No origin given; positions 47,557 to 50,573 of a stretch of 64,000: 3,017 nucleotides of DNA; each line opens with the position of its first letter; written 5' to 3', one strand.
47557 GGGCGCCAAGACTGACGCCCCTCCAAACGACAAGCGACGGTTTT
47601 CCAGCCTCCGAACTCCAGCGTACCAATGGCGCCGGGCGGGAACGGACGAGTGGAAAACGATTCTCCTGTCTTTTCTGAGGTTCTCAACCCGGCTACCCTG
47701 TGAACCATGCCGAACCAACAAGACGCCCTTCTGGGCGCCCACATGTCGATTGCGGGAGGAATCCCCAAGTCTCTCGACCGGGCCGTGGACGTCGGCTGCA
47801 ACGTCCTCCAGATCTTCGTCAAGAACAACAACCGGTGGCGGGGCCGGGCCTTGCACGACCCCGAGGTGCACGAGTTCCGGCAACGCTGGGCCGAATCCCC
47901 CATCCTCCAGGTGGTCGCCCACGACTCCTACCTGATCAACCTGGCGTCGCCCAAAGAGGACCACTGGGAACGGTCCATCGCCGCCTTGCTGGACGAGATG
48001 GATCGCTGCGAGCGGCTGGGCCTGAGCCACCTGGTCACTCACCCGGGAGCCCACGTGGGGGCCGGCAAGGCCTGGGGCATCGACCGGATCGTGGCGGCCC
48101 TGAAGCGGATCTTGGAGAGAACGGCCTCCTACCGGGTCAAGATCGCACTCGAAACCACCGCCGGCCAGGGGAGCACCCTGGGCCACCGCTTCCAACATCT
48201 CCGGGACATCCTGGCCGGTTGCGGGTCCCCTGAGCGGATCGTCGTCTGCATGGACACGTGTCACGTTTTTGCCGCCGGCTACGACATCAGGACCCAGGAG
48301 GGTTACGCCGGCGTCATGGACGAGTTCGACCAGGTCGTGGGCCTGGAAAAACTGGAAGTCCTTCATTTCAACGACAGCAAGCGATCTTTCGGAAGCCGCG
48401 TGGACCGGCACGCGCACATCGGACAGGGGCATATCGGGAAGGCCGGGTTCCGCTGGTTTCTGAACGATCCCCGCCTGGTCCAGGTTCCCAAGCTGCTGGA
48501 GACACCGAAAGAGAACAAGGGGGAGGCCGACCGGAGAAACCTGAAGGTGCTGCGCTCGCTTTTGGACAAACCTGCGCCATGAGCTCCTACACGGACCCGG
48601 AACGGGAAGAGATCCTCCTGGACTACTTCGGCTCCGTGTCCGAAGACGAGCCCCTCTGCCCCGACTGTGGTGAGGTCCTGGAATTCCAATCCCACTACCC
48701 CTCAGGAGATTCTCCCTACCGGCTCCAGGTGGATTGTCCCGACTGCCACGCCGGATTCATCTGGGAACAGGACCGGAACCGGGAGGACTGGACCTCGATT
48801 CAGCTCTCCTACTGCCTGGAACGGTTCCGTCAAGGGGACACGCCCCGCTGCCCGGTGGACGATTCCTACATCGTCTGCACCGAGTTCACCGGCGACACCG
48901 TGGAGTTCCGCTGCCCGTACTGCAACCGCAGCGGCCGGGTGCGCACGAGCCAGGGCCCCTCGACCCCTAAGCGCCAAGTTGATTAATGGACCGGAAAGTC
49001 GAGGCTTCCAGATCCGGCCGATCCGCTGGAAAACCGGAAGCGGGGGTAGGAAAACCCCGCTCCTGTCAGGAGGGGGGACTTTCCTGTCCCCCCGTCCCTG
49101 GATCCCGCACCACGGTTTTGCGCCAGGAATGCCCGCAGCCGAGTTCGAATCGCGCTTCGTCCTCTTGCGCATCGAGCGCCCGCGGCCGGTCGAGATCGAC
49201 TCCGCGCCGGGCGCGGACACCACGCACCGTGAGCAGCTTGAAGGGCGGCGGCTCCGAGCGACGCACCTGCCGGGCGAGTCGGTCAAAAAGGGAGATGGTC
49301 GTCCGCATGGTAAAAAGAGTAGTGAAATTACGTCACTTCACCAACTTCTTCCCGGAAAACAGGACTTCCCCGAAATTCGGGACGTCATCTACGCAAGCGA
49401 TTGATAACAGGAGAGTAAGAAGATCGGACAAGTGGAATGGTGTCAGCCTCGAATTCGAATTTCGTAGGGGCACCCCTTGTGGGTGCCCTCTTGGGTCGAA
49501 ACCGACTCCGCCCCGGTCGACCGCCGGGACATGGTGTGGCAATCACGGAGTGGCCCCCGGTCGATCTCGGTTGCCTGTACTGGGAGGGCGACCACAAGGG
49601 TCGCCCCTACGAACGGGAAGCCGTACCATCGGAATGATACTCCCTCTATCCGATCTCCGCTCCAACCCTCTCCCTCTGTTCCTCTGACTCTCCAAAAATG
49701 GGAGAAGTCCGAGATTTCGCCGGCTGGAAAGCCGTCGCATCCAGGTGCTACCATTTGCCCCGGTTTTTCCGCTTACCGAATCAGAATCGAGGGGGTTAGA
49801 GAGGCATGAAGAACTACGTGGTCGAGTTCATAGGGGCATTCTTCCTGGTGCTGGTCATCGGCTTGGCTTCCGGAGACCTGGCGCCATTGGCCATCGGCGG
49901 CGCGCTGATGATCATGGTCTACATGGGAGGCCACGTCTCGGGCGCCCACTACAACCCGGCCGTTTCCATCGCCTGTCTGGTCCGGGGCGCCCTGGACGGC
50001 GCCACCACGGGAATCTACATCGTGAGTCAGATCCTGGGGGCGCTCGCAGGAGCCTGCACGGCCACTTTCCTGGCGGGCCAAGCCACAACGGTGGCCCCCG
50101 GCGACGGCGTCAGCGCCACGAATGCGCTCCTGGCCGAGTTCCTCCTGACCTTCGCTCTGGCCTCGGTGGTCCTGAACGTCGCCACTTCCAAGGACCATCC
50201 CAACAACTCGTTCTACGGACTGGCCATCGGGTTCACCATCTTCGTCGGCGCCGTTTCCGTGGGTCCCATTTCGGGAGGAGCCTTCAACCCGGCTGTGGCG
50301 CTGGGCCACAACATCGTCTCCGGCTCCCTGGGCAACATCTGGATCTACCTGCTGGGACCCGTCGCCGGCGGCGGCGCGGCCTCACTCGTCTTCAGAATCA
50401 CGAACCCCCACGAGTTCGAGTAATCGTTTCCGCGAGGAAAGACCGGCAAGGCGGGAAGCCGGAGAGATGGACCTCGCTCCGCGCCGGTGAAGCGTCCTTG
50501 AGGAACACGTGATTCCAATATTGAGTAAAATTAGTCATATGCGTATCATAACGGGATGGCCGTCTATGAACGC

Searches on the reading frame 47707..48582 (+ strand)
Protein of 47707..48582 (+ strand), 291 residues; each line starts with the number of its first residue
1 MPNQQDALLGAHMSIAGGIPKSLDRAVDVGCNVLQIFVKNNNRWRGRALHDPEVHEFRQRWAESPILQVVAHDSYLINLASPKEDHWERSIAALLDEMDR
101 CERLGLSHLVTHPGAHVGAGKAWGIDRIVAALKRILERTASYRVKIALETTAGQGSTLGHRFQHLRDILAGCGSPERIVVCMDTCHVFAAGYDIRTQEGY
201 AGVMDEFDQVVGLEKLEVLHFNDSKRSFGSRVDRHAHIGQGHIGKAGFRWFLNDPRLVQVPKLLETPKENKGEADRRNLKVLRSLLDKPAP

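Call 7: search_protein_families(library=pfam, proteins=[window:47707-48582:+], max_evalue=0.01)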
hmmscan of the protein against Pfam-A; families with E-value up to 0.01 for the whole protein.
window:47707-48582:+ (291 aa): 1 family
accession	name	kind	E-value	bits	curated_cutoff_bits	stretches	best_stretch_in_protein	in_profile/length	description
PF01261.30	AP_endonuc_2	-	5.7e-55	187.2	31.1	1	23-284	1-248/249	Xylose isomerase-like TIM barrel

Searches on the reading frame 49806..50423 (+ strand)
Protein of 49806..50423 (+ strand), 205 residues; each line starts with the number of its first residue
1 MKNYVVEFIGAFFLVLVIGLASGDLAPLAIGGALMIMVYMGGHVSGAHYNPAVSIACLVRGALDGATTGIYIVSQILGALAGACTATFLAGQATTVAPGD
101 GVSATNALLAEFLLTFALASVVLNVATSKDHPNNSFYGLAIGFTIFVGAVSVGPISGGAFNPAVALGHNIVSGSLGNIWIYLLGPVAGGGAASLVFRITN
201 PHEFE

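Call 7: search_protein_families(library=pfam, proteins=[window:49806-50423:+], max_evalue=0.01)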
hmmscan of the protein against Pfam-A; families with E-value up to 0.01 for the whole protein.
window:49806-50423:+ (205 aa): 1 family
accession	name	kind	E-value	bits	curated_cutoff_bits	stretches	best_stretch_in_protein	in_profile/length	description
PF00230.25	MIP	-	2.9e-36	125.7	25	1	26-196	46-222/222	Major intrinsic protein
